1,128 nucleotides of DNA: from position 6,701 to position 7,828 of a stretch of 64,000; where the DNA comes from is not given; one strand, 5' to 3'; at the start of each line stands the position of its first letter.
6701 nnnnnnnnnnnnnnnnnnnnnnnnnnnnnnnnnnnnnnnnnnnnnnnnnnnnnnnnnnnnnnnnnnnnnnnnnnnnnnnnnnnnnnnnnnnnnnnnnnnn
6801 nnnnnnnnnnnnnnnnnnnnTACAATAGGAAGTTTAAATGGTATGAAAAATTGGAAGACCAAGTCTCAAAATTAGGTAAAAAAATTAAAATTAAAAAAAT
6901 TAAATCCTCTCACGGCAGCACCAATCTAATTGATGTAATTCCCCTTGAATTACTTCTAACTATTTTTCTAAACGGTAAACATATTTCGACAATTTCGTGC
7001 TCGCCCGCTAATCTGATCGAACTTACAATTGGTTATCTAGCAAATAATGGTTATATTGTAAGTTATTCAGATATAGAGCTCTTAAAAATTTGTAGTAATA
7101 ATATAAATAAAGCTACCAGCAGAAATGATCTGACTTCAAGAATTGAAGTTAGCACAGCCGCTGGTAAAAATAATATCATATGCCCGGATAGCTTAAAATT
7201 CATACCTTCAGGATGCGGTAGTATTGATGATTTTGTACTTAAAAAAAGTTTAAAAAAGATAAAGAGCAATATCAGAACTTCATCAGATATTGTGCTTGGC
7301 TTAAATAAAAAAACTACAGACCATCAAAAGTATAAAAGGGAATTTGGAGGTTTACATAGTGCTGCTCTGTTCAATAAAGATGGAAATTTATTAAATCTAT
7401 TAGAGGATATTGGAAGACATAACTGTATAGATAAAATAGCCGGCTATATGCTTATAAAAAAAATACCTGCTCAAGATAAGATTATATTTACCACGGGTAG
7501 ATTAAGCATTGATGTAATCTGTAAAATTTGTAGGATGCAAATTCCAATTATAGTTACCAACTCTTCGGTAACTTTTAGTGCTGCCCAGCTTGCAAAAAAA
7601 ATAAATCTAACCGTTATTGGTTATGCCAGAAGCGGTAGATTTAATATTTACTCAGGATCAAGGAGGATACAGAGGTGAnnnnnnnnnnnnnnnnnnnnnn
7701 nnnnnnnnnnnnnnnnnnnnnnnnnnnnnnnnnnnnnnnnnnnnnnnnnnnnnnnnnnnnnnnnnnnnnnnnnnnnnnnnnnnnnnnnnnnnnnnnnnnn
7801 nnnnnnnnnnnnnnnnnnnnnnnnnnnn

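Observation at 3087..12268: Two convergent NuoE/NuoF-type diaphorase modules around fdhD-mobA, with no catalytic hydrogenase or formate-dehydrogenase subunit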

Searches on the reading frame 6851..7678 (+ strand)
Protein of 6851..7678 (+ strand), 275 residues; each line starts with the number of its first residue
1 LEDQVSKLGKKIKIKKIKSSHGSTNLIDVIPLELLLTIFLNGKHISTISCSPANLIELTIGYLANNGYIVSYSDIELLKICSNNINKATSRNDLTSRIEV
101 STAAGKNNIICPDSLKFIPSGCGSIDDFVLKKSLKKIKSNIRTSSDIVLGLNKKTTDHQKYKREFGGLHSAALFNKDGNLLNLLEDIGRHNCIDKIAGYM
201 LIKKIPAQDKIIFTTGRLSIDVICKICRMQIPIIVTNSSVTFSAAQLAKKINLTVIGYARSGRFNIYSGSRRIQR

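Call 3: search_protein_families(library=pfam, proteins=[window:6851-7678:+])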
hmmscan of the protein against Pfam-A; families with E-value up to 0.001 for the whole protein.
window:6851-7678:+ (275 aa): 1 family
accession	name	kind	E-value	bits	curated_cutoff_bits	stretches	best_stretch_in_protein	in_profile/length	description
PF02634.21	FdhD-NarQ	-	1e-61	209.2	27.2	1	33-273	3-236/237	FdhD/NarQ family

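Call 38: find_encoding_contigs(protein=window:6851-7678:+, flank=10000, max_places=5)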
Protein window:6851-7678:+ (275 aa): 1 contig read that carries it; 1 place shown.
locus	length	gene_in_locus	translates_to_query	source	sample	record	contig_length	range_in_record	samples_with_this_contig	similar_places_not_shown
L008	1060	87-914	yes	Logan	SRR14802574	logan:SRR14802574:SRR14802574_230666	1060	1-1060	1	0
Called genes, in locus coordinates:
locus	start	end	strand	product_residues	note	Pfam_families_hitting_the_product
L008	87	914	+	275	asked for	PF02634:FdhD-NarQ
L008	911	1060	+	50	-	?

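Call 43: search_protein_families(library=ncbifam, max_evalue=0.00001, proteins=[window:6851-7678:+])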
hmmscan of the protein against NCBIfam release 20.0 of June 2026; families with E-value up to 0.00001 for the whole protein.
window:6851-7678:+ (275 aa): 2 families
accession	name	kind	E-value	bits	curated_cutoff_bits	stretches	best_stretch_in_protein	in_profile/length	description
TIGR00129.1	fdhD_narQ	equivalog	2.5e-50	171.1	140.9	1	33-274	8-236/237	formate dehydrogenase accessory sulfurtransferase FdhD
NF001943.0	PRK00724.1-2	equivalog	4.4e-50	170.2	269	1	9-274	5-273/274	formate dehydrogenase accessory sulfurtransferase FdhD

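Call 51: find_homologous_proteins(query=window:6851-7678:+, max_evalue=1e-40)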
Query window:6851-7678:+ (275 aa): 207 proteins with E <= 1e-40 among 2468 candidates; the best 120 are listed.
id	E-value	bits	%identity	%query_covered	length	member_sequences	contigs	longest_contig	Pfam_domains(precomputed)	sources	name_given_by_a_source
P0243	1.6e-172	590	100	100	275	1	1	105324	PF02634.22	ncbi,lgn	-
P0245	2.0e-147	507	88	92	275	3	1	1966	PF02634.22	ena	-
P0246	4.3e-145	500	85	100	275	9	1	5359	PF02634.22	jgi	-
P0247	9.4e-141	486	83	100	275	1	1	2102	PF02634.22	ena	-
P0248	5.8e-125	434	75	100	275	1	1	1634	PF02634.22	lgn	-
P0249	6.2e-125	434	75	100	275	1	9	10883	PF02634.22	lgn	-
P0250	7.7e-125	433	75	100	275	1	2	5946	PF02634.22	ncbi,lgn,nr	ncbi:MAG: formate dehydrogenase accessory sulfurtransferase FdhD [Candidatus Hydromicrobium sp.]|nr:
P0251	1.1e-124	433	75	100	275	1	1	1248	PF02634.22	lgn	-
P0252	1.1e-124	433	75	100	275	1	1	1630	PF02634.22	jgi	jgi:FdhD protein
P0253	1.4e-124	433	75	100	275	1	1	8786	PF02634.22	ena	-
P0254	1.6e-124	432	76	100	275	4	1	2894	PF02634.22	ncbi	-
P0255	1.7e-124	432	75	100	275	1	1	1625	PF02634.22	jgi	jgi:FdhD protein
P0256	2.0e-124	432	75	100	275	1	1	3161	PF02634.22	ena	-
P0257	2.0e-124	432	73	91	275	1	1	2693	PF02634.22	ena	-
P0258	2.2e-124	432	75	100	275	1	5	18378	PF02634.22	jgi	jgi:FdhD protein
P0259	2.9e-124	432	75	100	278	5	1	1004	PF02634.22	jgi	-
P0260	4.1e-124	431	74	100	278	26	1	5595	PF02634.22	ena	-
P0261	4.8e-124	431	75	100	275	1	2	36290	PF02634.22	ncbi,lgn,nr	ncbi:MAG: formate dehydrogenase accessory sulfurtransferase FdhD [Actinobacteria bacterium]|nr:forma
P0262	1.6e-123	429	74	100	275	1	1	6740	PF02634.22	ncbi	ncbi:MAG: formate dehydrogenase accessory sulfurtransferase FdhD [Candidatus Hydromicrobium sp.]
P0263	2.3e-123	429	75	100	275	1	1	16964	PF02634.22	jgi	jgi:FdhD protein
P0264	7.9e-123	427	75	100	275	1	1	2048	PF02634.22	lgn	-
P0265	1.3e-122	426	74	100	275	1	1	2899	PF02634.22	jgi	jgi:FdhD protein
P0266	3.5e-122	425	73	99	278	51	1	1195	PF02634.22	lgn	-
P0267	3.8e-122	425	74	100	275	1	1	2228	PF02634.22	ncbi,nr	ncbi:MAG: formate dehydrogenase accessory sulfurtransferase FdhD [Actinobacteria bacterium]|nr:forma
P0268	6.8e-119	414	73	99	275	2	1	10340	PF02634.22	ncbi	-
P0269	6.9e-117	407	71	100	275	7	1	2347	PF02634.22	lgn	-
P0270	1.7e-114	400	71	100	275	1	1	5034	PF02634.22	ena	-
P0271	1.8e-114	400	71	100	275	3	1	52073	PF02634.22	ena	-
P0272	7.9e-114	397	70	100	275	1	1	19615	PF02634.22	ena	-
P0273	1.5e-113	396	71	91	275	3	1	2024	PF02634.22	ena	-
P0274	9.7e-113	394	70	99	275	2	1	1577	PF02634.22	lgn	-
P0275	2.2e-112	393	69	100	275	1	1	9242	PF02634.22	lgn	-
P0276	8.5e-112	391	69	100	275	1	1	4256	PF02634.22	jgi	jgi:FdhD protein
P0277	6.7e-109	381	67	98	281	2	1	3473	PF02634.22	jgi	-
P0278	8.3e-109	381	69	100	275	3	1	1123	PF02634.22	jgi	jgi:FdhD protein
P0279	8.8e-109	381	75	88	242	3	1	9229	PF02634.22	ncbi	-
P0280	1.2e-108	380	65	99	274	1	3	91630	PF02634.22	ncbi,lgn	-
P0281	2.0e-107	376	65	99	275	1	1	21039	PF02634.22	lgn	-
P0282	9.7e-102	358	63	99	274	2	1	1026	PF02634.22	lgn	-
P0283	1.1e-99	351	61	99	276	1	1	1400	PF02634.22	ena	-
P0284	2.8e-98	346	63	97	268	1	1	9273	PF02634.22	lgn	-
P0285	3.6e-98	346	61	92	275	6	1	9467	PF02634.22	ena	-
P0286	6.8e-98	345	61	99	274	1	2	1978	PF02634.22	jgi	-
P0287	2.8e-97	343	61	99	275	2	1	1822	PF02634.22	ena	-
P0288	5.6e-97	342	59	99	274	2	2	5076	PF02634.22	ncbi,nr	ncbi:MAG: formate dehydrogenase accessory sulfurtransferase FdhD [Actinobacteria bacterium]|nr:forma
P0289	6.7e-97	342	61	93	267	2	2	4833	PF02634.22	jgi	-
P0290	7.1e-97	342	61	99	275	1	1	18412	PF02634.22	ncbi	-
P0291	1.3e-96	341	61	98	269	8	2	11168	PF02634.22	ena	-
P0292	2.6e-96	340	60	99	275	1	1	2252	PF02634.22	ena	-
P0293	3.6e-96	340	60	97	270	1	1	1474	PF02634.22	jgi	jgi:FdhD protein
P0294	4.4e-96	339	61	92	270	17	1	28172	PF02634.22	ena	-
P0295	4.8e-96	339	60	99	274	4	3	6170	PF02634.22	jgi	-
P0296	6.1e-96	339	60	99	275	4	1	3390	PF02634.22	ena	-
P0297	1.3e-95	338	61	97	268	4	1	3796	PF02634.22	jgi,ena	-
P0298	2.9e-95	337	59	100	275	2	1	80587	PF02634.22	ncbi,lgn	-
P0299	4.3e-95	336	61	99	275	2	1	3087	PF02634.22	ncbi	-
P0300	4.7e-95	336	61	97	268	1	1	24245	PF02634.22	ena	-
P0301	1.4e-94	334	60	97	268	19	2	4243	PF02634.22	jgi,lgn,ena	-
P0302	2.1e-94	334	60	93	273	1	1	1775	PF02634.22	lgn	-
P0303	5.6e-94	332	60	97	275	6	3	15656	PF02634.22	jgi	jgi:FdhD protein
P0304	6.9e-94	332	59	96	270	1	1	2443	PF02634.22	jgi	jgi:FdhD protein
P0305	1.2e-93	331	61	97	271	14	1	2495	PF02634.22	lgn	-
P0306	2.3e-93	330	60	89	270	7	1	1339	PF02634.22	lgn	-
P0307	2.5e-93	330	58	97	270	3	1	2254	PF02634.22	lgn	-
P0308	4.3e-93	329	57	100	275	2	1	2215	PF02634.22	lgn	-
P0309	1.1e-92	328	60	97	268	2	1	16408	PF02634.22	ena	-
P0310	2.2e-91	324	57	96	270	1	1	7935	PF02634.22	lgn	-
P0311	1.1e-89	318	57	97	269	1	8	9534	PF02634.22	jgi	jgi:FdhD protein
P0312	1.2e-89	318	56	99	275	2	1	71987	PF02634.22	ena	-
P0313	1.3e-89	318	59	97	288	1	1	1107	PF02634.22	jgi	jgi:FdhD protein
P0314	4.4e-89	316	57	97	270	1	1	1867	PF02634.22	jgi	jgi:FdhD protein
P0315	1.2e-88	315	57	96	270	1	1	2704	PF02634.22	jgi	jgi:FdhD protein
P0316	2.4e-88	314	56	99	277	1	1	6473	PF02634.22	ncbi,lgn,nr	ncbi:MAG: formate dehydrogenase accessory sulfurtransferase FdhD [Actinobacteria bacterium]|nr:forma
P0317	5.0e-88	313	59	91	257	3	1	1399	PF02634.22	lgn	-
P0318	1.1e-87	312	53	99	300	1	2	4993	PF02634.22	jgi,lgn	-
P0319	5.5e-87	309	52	99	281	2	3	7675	PF02634.22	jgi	-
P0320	8.1e-87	309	57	97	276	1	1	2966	PF02634.22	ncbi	-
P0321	1.2e-86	308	58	97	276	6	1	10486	PF02634.22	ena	-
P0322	8.4e-86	306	56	99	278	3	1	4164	PF02634.22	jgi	jgi:FdhD protein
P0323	1.3e-84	302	54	97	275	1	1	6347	PF02634.22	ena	-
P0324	3.3e-84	300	51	99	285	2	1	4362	PF02634.22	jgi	-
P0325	2.0e-83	298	54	97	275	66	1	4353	PF02634.22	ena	-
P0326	4.1e-83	297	55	99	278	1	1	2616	PF02634.22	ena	-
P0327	1.4e-82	295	51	99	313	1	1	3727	PF02634.22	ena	-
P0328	1.5e-82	295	55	90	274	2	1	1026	PF02634.22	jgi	jgi:FdhD protein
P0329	1.5e-82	295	54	97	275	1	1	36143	PF02634.22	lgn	-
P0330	1.4e-81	292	55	97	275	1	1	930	PF02634.22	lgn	-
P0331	1.5e-81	292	54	97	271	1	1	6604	PF02634.22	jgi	-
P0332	4.9e-81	290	52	99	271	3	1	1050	PF02634.22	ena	-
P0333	5.4e-81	290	53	99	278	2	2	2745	PF02634.22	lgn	-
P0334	1.2e-80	289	54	97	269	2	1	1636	PF02634.22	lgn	-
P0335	3.5e-80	287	53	97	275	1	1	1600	PF02634.22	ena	-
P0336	3.5e-80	287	52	99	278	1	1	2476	PF02634.22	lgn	-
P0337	1.1e-79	286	69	75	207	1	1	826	PF02634.22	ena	-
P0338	1.5e-79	285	48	97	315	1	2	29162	PF02634.22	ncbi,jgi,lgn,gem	-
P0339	2.0e-79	285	53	97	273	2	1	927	PF02634.22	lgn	-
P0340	3.9e-79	284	50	99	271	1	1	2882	PF02634.22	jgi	jgi:FdhD protein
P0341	1.1e-78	282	53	97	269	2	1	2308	PF02634.22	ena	-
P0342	1.6e-78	282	51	99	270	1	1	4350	PF02634.22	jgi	-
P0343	1.7e-77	278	50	97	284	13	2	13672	PF02634.22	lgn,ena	-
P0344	3.3e-77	277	50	99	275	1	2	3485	PF02634.22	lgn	-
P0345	5.3e-77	277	50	97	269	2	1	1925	PF02634.22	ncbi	-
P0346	7.0e-77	276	50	97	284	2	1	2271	PF02634.22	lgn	-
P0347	7.4e-77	276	48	99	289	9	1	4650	PF02634.22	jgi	-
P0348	1.5e-76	275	50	97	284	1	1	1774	PF02634.22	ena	-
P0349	2.1e-76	275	50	97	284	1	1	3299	PF02634.22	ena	-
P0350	2.4e-76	275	49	99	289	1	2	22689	PF02634.22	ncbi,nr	ncbi:MAG: formate dehydrogenase accessory sulfurtransferase FdhD [Actinobacteria bacterium]|nr:forma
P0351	2.4e-76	275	51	100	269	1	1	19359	PF02634.22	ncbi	ncbi:MAG: formate dehydrogenase accessory sulfurtransferase FdhD [Actinomycetota bacterium]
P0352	2.7e-76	274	52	96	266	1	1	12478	PF02634.22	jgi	jgi:FdhD protein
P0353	3.2e-76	274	49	97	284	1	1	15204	PF02634.22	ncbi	-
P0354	4.0e-76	274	54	96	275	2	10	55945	PF02634.22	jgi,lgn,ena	jgi:FdhD protein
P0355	7.4e-76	273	49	97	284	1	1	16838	PF02634.22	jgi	-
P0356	1.3e-75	272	48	100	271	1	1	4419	PF02634.22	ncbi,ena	-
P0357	1.4e-75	272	49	99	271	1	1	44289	PF02634.22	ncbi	-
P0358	1.7e-75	272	50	97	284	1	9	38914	PF02634.22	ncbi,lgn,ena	-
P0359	6.7e-75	270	49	97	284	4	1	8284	PF02634.22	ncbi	-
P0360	7.9e-75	270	50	97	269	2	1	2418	PF02634.22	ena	-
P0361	8.0e-75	270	49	97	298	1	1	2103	PF02634.22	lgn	-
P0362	1.5e-74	269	48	97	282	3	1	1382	PF02634.22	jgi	-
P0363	6.6e-74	267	48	97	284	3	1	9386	PF02634.22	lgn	-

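Call 52: find_encoding_contigs(protein=P0246, flank=6000, max_places=2)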
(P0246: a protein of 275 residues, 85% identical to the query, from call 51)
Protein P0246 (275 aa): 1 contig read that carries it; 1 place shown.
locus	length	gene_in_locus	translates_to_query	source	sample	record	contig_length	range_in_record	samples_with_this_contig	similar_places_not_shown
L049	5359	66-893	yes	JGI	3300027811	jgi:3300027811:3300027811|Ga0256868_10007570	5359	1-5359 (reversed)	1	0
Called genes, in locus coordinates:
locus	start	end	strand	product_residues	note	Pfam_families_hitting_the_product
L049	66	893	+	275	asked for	PF02634:FdhD-NarQ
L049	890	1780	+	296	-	PF12804:NTP_transf_3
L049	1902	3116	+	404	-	PF03453:MoeA_N, PF00994:MoCF_biosynth, PF03454:MoeA_C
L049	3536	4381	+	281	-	PF12849:PBP_like_2, PF13531:SBP_bac_11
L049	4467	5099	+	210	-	PF00528:BPD_transp_1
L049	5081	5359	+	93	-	?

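Call 53: find_encoding_contigs(protein=P0245, flank=3000, max_places=2)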
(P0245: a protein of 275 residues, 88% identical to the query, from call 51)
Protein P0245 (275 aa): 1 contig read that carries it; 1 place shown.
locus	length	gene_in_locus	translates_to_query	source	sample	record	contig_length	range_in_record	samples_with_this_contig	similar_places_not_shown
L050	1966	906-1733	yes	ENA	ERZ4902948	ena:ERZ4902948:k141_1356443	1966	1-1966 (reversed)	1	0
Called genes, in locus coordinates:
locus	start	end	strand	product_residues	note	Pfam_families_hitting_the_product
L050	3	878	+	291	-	?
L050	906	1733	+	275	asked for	PF02634:FdhD-NarQ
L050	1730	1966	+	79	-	?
